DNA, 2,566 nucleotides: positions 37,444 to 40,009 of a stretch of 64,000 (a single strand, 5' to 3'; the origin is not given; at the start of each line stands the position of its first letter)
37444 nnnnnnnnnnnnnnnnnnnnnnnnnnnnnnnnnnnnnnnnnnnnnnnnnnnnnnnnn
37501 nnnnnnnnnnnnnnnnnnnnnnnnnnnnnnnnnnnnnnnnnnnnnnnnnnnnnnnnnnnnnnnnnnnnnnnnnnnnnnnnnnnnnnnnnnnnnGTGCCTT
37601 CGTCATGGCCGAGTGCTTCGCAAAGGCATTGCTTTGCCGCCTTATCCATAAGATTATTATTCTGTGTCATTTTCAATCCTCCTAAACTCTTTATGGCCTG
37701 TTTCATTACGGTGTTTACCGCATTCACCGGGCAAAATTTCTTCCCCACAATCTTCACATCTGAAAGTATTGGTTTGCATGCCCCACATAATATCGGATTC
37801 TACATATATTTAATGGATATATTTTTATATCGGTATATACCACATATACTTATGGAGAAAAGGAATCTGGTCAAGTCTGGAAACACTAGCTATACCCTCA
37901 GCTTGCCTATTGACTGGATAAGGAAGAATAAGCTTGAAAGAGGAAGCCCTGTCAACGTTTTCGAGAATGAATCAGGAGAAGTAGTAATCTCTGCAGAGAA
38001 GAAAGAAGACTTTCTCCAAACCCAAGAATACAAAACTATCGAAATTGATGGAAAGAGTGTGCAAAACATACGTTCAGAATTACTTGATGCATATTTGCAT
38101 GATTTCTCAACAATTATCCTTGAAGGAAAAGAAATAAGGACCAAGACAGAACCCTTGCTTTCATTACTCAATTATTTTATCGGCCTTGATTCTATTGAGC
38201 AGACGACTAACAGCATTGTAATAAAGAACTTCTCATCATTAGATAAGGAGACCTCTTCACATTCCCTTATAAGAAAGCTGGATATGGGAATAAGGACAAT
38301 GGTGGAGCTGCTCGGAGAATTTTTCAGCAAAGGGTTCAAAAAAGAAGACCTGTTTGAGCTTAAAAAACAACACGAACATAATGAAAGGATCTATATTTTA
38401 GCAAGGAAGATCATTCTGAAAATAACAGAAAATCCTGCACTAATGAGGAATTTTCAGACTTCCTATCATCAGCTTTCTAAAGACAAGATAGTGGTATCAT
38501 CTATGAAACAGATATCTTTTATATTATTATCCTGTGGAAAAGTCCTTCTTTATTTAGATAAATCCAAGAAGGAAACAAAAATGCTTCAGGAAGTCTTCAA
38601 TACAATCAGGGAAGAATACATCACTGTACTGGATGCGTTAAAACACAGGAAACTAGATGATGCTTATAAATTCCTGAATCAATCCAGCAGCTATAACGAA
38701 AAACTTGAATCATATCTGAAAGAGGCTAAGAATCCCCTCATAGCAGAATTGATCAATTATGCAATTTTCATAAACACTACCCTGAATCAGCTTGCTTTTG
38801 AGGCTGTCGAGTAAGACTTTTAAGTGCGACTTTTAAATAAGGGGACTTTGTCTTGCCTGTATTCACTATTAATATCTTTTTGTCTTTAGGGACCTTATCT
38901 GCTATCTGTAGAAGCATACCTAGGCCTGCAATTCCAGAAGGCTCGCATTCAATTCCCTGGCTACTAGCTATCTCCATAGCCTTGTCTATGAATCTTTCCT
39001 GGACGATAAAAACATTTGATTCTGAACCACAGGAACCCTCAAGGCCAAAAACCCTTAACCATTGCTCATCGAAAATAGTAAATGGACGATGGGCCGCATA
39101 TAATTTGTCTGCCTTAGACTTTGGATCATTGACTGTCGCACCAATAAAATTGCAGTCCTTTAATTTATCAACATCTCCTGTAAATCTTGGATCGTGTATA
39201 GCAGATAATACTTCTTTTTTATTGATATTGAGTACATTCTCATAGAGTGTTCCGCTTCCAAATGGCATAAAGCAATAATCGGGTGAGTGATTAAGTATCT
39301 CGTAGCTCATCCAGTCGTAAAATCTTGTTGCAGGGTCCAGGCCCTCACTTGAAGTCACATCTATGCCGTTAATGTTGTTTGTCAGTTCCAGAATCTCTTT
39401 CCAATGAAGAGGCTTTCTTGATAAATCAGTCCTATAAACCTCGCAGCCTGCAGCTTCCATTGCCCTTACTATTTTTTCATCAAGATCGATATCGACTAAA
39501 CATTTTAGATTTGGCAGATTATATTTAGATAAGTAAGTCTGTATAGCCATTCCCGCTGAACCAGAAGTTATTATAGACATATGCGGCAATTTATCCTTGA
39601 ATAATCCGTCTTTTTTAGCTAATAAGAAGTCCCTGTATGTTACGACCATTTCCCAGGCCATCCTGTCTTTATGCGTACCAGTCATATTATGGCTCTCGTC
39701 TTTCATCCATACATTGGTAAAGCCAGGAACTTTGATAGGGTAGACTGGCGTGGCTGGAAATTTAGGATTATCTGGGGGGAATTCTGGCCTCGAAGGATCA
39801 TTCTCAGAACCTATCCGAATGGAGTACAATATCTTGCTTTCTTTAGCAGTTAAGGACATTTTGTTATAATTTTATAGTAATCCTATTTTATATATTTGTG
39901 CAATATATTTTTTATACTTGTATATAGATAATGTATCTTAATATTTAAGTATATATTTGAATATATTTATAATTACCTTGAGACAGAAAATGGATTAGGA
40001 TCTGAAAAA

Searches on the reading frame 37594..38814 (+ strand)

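Call 77: search_protein_families(library=pfam, proteins=[window:37594-38814:+], max_evalue=0.0001)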
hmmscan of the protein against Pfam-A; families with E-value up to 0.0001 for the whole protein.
window:37594-38814:+ (406 aa): 1 family
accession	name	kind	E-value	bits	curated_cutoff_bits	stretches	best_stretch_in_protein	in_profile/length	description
PF04014.23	MazE_antitoxin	-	8.4e-06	26.1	24.7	1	95-138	3-46/48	Antidote-toxin recognition MazE, bacterial antitoxin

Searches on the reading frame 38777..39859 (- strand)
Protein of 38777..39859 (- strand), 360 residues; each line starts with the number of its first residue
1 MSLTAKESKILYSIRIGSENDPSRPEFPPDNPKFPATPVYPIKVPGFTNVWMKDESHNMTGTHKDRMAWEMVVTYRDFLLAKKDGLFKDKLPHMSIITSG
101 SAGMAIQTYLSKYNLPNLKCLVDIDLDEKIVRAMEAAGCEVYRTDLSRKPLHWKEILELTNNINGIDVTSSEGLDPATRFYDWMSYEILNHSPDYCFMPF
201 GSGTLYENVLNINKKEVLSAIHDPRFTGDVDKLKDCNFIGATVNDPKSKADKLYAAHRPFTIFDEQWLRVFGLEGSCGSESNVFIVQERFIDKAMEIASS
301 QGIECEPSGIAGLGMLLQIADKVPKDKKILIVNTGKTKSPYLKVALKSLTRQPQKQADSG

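Call 77: search_protein_families(library=pfam, proteins=[window:38777-39859:-], max_evalue=0.0001)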
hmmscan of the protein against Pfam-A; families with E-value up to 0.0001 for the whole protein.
window:38777-39859:- (360 aa): 1 family
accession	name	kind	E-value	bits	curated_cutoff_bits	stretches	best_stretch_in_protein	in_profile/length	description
PF00291.31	PALP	-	2.4e-19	70.2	35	1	45-335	14-295/295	Pyridoxal-phosphate dependent enzyme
